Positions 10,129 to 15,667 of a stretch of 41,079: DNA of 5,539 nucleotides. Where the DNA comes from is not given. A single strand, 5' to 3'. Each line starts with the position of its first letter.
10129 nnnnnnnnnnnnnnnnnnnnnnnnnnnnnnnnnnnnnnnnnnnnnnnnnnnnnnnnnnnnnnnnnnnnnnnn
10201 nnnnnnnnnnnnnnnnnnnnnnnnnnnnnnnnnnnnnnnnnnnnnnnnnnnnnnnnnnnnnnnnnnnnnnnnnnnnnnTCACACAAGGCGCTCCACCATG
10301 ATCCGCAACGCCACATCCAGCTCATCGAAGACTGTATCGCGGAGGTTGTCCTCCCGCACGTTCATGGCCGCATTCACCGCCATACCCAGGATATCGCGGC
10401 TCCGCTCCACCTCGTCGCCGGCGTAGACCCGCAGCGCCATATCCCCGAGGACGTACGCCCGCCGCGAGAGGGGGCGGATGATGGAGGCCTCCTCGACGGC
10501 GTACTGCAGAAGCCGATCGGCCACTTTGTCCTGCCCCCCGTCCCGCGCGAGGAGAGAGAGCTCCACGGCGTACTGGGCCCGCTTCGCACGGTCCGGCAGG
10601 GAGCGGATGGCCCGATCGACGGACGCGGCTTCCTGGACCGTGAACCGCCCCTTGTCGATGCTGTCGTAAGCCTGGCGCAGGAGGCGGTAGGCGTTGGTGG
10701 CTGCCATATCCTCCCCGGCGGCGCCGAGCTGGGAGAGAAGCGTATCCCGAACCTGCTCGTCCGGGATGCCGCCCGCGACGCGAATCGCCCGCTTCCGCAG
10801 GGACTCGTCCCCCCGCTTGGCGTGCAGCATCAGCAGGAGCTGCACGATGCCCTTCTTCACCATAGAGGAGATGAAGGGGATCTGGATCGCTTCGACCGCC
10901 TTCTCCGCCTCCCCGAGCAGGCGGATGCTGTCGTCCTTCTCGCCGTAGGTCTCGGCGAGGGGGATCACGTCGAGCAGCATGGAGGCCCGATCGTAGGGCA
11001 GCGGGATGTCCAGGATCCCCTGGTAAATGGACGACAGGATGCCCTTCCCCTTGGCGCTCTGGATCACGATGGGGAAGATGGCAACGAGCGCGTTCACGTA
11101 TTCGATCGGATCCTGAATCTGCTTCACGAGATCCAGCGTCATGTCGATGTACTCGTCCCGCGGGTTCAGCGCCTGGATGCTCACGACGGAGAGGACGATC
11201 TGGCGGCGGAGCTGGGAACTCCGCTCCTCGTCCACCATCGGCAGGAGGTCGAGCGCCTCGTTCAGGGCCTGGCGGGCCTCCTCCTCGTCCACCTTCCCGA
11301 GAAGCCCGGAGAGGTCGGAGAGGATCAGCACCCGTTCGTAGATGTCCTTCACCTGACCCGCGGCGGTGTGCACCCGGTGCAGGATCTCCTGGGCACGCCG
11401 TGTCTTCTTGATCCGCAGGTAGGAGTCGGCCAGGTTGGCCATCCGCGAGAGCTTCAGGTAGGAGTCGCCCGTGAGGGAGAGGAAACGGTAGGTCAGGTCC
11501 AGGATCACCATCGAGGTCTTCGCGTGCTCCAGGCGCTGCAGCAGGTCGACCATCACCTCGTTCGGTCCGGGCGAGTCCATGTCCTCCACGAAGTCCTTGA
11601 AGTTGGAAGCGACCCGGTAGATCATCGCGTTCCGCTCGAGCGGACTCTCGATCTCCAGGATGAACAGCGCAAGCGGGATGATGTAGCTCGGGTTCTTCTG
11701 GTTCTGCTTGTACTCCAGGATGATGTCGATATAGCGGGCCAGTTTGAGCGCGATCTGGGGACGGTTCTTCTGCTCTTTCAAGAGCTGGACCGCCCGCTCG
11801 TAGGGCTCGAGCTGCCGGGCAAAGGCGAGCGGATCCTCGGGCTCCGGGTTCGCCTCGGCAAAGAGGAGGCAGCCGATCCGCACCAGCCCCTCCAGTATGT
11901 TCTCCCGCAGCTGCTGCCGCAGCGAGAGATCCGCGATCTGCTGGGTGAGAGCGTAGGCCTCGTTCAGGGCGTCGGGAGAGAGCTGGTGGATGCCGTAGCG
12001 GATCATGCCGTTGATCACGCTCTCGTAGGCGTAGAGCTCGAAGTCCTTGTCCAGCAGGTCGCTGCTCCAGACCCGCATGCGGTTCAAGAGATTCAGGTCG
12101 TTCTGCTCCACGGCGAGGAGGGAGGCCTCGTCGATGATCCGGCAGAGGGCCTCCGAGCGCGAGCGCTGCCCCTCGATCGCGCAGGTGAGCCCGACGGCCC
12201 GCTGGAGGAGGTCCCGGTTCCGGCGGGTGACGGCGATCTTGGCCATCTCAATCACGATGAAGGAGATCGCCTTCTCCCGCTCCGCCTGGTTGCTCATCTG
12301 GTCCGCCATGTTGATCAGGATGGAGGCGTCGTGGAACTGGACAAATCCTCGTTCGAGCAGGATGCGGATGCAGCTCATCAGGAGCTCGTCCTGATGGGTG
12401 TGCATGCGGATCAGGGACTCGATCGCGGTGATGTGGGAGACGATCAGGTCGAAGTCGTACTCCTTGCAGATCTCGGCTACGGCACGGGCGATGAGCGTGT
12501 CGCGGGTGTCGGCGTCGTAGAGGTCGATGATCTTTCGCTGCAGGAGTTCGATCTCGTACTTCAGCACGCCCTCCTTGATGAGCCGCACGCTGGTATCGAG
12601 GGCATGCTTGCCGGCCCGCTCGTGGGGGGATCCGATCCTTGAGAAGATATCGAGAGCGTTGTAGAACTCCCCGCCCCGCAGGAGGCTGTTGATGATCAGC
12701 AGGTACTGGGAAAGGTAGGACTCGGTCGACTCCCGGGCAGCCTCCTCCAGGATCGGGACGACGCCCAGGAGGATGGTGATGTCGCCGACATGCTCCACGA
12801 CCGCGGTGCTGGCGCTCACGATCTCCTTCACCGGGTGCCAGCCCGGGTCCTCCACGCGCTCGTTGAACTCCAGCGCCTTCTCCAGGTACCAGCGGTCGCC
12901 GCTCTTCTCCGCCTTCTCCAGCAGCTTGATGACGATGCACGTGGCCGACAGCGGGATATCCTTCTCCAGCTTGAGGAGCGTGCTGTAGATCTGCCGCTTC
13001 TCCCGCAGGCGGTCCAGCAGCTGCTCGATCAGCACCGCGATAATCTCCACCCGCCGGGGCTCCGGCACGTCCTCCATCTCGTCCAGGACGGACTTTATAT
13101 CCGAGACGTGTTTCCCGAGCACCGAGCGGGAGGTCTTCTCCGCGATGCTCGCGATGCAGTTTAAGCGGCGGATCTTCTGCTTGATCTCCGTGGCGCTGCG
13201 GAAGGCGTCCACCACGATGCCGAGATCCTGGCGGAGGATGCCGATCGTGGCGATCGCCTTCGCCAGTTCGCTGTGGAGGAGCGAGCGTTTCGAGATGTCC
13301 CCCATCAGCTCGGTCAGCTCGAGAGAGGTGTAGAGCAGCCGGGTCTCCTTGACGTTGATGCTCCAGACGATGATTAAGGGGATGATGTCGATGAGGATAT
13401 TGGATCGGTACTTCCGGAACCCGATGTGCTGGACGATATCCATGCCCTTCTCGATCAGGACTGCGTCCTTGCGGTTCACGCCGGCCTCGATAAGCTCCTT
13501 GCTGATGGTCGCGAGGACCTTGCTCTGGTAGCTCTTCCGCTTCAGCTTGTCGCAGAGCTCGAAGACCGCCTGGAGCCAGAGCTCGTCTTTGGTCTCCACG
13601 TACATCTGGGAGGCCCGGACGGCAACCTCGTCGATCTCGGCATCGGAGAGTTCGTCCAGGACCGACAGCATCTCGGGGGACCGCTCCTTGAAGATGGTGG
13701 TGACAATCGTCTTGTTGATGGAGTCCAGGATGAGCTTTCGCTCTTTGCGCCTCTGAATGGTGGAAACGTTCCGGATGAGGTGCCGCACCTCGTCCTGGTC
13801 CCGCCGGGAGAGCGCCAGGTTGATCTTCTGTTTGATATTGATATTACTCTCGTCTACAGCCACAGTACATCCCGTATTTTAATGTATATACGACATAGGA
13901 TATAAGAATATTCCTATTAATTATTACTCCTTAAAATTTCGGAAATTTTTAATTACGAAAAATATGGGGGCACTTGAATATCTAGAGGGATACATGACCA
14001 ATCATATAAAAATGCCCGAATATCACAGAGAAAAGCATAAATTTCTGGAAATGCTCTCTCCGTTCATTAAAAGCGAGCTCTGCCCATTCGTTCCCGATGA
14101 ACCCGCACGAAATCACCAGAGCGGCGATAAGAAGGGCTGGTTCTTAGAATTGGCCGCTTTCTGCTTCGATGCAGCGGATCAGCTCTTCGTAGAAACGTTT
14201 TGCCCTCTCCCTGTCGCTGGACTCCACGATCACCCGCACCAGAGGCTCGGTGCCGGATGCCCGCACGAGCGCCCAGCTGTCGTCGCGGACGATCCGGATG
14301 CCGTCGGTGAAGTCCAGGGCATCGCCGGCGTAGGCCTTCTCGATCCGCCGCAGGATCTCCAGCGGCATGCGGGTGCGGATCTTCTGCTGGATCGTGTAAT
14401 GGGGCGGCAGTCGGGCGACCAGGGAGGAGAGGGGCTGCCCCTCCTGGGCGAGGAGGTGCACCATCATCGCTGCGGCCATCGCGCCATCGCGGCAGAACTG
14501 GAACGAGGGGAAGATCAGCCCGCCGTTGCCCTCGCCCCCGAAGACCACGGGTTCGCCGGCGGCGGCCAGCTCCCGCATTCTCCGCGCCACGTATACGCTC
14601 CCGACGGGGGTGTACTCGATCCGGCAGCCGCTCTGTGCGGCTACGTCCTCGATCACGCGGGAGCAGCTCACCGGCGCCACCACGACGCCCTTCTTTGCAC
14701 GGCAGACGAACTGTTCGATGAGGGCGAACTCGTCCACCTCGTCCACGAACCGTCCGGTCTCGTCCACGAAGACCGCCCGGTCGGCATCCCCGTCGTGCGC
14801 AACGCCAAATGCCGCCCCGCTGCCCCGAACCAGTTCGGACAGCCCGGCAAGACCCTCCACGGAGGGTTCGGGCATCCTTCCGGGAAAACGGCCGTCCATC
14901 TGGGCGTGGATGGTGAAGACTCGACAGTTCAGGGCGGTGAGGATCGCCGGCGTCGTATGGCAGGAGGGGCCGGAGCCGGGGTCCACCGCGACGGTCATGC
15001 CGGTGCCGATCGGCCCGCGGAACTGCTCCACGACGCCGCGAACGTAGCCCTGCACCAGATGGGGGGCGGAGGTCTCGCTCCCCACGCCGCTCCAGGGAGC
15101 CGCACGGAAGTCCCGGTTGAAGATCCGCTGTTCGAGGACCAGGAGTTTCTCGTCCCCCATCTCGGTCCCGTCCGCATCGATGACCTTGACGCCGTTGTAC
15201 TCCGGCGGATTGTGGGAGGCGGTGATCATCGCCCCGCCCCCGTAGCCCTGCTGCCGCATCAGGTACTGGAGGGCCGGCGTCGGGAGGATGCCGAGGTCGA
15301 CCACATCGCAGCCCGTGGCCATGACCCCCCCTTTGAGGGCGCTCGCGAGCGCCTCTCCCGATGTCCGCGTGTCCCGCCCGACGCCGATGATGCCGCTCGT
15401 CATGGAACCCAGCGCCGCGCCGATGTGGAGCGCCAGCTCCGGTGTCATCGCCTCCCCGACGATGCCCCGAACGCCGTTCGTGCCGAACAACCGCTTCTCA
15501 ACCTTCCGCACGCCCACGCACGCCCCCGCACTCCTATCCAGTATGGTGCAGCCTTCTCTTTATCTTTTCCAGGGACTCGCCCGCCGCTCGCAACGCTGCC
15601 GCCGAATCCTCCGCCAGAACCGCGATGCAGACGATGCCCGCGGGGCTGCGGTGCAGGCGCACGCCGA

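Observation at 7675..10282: Stand-alone cas1 with no cas2, no array and no polymerase, wedged between an arginine-deiminase-like gene and an acylphosphatase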

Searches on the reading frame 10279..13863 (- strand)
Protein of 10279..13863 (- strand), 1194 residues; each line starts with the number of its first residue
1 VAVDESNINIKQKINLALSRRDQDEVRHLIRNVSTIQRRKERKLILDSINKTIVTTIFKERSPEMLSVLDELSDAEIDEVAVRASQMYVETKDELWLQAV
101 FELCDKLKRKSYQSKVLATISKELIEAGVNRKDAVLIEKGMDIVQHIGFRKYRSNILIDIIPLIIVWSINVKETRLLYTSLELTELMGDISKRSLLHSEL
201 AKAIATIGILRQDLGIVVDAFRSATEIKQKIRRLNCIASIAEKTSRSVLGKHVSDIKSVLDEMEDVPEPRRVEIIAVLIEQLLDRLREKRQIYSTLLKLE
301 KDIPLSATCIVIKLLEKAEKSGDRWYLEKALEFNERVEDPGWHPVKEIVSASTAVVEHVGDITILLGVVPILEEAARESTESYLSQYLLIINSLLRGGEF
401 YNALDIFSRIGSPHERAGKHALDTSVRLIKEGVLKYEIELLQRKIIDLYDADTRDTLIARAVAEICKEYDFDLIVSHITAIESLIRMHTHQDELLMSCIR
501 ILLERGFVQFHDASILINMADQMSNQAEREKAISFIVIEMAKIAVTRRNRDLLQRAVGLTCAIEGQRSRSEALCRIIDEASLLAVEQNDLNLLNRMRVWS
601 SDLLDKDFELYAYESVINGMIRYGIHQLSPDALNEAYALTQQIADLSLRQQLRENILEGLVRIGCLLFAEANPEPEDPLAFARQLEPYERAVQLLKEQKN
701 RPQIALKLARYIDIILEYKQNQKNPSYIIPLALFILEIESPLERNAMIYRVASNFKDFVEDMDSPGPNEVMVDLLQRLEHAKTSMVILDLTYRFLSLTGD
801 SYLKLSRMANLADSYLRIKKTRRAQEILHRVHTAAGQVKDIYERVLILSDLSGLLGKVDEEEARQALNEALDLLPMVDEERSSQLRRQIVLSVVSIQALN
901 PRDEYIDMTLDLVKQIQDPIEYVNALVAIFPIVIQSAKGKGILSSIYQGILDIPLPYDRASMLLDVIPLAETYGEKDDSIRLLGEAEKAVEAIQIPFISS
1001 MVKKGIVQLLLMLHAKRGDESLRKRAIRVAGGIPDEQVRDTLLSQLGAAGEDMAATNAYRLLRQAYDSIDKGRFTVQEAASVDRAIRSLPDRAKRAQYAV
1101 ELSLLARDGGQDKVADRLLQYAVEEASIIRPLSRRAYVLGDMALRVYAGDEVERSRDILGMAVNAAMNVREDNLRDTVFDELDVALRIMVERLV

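Call 3: search_protein_families(library=pfam, proteins=[window:10279-13863:-], max_evalue=0.1)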
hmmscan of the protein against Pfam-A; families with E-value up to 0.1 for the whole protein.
window:10279-13863:- (1194 aa): 2 families
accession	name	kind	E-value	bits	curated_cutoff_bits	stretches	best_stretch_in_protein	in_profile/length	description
PF13424.12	TPR_12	-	0.068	13.8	30.1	1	807-874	4-75/77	Tetratricopeptide repeat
PF13646.12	HEAT_2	-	0.082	13.6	27.7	0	1016-1055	10-48/88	HEAT repeats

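Call 4: search_protein_families(library=ncbifam, proteins=[window:10279-13863:-], max_evalue=0.1)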
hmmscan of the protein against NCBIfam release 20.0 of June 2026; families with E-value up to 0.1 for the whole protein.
window:10279-13863:- (1194 aa): 1 family
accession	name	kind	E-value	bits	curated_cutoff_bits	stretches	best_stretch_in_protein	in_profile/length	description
NF052662.1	SprTrRegSpoVIF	equivalog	0.066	13.3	130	0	21-55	33-67/84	sporulation-specific transcription regulator SpoVIF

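Call 33: search_protein_families(library=padloc, proteins=[window:10279-13863:-], max_evalue=0.001)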
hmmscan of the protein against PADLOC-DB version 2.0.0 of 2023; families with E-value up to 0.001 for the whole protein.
window:10279-13863:- (1194 aa): 0 families

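Call 39: find_homologous_proteins(query=window:10279-13863:-, max_evalue=0.00001)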
Query window:10279-13863:- (1194 aa): 35 proteins with E <= 0.00001 among 8000 candidates.
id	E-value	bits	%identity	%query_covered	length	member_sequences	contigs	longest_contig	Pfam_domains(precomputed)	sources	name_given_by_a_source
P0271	0.0e+0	2540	100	100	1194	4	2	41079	-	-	-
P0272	0.0e+0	1938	74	100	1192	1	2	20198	-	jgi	jgi:tetratricopeptide (TPR) repeat protein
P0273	0.0e+0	1252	51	99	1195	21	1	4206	-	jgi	jgi:tetratricopeptide (TPR) repeat protein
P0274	0.0e+0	1247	50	99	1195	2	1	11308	-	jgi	jgi:hypothetical protein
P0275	0.0e+0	1242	50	99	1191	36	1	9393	-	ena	-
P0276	0.0e+0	1233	50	99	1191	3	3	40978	-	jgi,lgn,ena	-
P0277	0.0e+0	1232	50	99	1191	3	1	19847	-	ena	-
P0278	0.0e+0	1039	44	99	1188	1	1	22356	-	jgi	-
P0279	0.0e+0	1014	43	99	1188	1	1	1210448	-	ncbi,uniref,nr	ncbi:hypothetical protein ABH15_06720 [Methanoculleus taiwanensis]|uniref:Uncharacterized protein n=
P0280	0.0e+0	1012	43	98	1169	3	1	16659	-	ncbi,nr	ncbi:MAG: hypothetical protein PHV57_02700 [Methanomicrobiaceae archaeon]|nr:hypothetical protein [M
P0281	6.6e-298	1009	43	99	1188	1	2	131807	-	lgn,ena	-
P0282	1.1e-296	1005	43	99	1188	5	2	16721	-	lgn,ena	-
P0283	3.0e-296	1004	43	99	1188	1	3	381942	-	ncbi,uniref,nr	ncbi:hypothetical protein [Methanoculleus sp.]|uniref:hypothetical protein n=1 Tax=Methanoculleus sp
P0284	5.1e-294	997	43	99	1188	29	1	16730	-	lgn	-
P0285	5.1e-293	993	42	99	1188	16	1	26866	-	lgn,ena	-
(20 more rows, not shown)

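Call 76: predict_structure(alignment_id=A2)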
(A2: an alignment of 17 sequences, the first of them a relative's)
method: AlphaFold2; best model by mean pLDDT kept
length: 1194 residues; sequences in the alignment: 17
mean_pLDDT: 87.8   pTM: 0.46
mean pLDDT of the five models: 87.8, 85.7, 83.6, 82.7, 82.4
residues with pLDDT >= 90: 602; 70-90: 543; 50-70: 40; < 50: 9
segments of 3 or more residues with pLDDT < 50: 1-5
pLDDT, mean of each block of 10 residues (from residue 1): 51 81 83 76 84 88 87 88 93 92 90 93 94 93 90 92 95 94 89 94 96 94 93 95 91 87 89 92 86 91 88 94 92 82 84 89 88 79 85 89 88 69 91 93 89 91 93 92 93 93 89 90 91 93 85 89 88 90 85 86 83 91 91 92 87 93 89 68 87 82 78 91 87 90 89 80 66 85 83 88 88 87 91 89 91 88 92 87 90 88 87 89 90 77 90 91 91 87 93 92 93 89 91 86 81 70 82 82 90 93 89 92 94 95 91 91 94 91 88 49
secondary structure, 60 per line:
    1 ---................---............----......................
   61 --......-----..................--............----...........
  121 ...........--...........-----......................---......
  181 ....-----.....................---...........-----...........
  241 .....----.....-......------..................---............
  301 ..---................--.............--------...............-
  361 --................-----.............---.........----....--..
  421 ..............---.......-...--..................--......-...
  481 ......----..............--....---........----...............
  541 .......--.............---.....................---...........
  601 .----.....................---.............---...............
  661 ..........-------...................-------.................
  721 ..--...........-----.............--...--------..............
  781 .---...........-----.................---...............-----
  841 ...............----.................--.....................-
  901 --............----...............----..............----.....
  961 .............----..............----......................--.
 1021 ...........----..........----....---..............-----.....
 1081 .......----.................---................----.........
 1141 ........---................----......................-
elements in order (helices of 4 or more, strands of 3 or more residues): H4-19 H23-34 H39-60 H63-68 H74-91 H94-105 H110-131 H134-144 H150-171 H175-184 H190-210 H214-224 H230-245 H250-254 H256-261 H268-285 H289-302 H306-321 H324-336 H345-359 H363-378 H384-396 H400-408 H413-416 H419-434 H438-444 H451-468 H471-476 H478-486 H491-504 H507-510 H514-521 H526-547 H550-562 H566-586 H590-601 H606-626 H630-642 H646-670 H678-696 H704-722 H725-735 H741-753 H767-781 H785-795 H801-817 H821-835 H841-855 H860-876 H879-899 H903-914 H919-933 H938-951 H956-973 H978-991 H996-1017 H1020-1031 H1036-1045 H1050-1053 H1057-1070 H1076-1087 H1092-1108 H1112-1127 H1132-1148 H1152-1167 H1172-1193

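Call 81: fold_search(model_id=the predicted structure, library=pdb)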
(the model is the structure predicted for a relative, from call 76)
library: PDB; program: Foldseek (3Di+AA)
matches with E <= 10: 1500; with E <= 0.001: 178
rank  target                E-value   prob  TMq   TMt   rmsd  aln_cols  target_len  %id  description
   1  4buj_F                2.7e-09  1.00  0.13  0.12  43.1      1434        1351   11  Crystal structure of the S. cerevisiae Ski2-3-8 complex (released 2013-08-28)
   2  4buj_B                3.1e-09  1.00  0.12  0.11  42.0      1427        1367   11  Crystal structure of the S. cerevisiae Ski2-3-8 complex (released 2013-08-28)
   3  8hmd_C                3.8e-09  1.00  0.15  0.14  36.0      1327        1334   12  base module state 2 of Tetrahymena IFT-A (released 2023-06-14)
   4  9rtt_Q                2.5e-08  1.00  0.11  0.14  40.1      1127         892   11  Activated Elongation Complex with IWS1 and ELOF1 (released 2025-09-03)
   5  8fgw_D                2.8e-08  1.00  0.15  0.14  37.3      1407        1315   12  Human IFT-A complex structures provide molecular insights into ciliary transport (released 2023-02-22)
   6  9hn0_B                1.2e-07  1.00  0.16  0.12  35.2      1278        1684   12  Cryo-EM structure of human separase bound to SCC1 (310-550 aa) (released 2025-09-03)
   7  9hvq_Q                1.3e-07  1.00  0.11  0.14  39.8      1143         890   11  Structure of the transcribing Pol II-DSIF-PAF-SPT6-RECQL5 complex (released 2025-07-16)
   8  7qds_B                1.8e-07  1.00  0.14  0.16  27.4      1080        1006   12  Apo human SKI complex in the open state (released 2022-02-02)
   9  9g8r_B                2.1e-07  1.00  0.16  0.16  30.3      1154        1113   12  human SKI7-SKI238 complex in the open state (released 2024-10-16)
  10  8q9t_E                2.4e-07  1.00  0.11  0.12  31.3      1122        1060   11  CryoEM structure of a S. Cerevisiae Ski238 complex bound to RNA (released 2023-11-29)
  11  7qdz_B                2.5e-07  1.00  0.11  0.12  33.7      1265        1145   13  80S-bound human SKI complex in the closed state (released 2022-02-09)
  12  8f5o_D                3.3e-07  1.00  0.14  0.14  41.5      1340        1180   12  Structure of Leishmania tarentolae IFT-A (state 1) (released 2022-12-21)
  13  7sqc_R0               9.0e-07  1.00  0.14  0.10  48.1      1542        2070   12  Ciliary C1 central pair apparatus isolated from Chlamydomonas reinhardtii (released 2022-04-13)
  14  7n6g_1N               1.2e-06  1.00  0.14  0.10  50.4      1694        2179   11  C1 of central pair (released 2022-05-18)
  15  9g8o_B                1.2e-06  1.00  0.14  0.16  29.0      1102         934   12  human 40S ribosome bound by a SKI238-exosome complex (released 2024-10-16)
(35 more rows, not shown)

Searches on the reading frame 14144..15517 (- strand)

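Call 27: search_protein_families(library=pfam, proteins=[window:14144-15517:-], max_evalue=0.001)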
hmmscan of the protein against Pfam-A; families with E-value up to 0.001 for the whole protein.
window:14144-15517:- (457 aa): 4 families
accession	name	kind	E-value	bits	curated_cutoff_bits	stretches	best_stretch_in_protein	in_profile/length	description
PF02878.22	PGM_PMM_I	-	3.3e-40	137.4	22.5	1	9-138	2-137/138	Phosphoglucomutase/phosphomannomutase, alpha/beta/alpha domain I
PF02880.22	PGM_PMM_III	-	4.4e-24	85.2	20.7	1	265-374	7-115/115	Phosphoglucomutase/phosphomannomutase, alpha/beta/alpha domain III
PF02879.22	PGM_PMM_II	-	4.8e-22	78.9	29.3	1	157-255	2-103/103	Phosphoglucomutase/phosphomannomutase, alpha/beta/alpha domain II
PF00408.26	PGM_PMM_IV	-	2.1e-12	47.4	23.1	1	391-446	17-65/68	Phosphoglucomutase/phosphomannomutase, C-terminal domain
